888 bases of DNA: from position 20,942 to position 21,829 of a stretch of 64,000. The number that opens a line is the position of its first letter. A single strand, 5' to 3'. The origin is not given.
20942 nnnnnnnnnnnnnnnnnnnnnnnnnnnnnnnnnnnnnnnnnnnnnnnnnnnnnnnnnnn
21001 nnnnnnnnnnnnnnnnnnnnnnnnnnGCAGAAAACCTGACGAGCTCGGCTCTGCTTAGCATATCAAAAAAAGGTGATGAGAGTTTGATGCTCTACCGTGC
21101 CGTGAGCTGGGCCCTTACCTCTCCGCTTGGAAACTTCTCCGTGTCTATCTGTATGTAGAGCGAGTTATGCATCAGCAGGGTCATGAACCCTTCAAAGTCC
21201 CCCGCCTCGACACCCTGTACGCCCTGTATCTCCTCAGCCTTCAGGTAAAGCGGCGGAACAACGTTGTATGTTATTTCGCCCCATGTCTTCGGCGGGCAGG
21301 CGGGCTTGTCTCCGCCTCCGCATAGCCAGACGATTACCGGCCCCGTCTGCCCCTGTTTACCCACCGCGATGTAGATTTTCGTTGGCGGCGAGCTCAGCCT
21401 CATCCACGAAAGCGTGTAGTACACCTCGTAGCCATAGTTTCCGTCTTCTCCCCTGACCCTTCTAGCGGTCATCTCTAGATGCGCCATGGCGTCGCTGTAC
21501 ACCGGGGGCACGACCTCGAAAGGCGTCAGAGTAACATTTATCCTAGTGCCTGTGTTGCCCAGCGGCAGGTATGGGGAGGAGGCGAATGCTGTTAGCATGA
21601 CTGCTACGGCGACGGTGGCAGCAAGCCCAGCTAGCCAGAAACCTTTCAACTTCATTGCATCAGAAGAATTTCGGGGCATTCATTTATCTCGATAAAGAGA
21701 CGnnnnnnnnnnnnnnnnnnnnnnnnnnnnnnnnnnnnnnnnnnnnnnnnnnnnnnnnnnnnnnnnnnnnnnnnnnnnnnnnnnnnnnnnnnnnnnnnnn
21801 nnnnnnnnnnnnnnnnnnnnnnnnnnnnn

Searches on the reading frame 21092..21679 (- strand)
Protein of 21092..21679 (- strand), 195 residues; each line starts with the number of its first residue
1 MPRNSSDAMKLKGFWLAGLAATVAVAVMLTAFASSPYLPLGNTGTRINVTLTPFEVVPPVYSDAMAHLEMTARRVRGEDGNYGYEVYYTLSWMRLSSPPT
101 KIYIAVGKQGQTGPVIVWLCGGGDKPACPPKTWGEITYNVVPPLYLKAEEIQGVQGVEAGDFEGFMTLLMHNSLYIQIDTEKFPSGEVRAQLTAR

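Call 36: search_protein_families(library=pfam, proteins=[window:21092-21679:-], max_evalue=0.001)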
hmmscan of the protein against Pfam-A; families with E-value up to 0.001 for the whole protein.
window:21092-21679:- (195 aa): 1 family
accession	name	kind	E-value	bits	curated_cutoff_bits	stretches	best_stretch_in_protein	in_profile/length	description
PF07452.17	CHRD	-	2e-11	45.2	24.1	1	49-192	3-117/117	CHRD domain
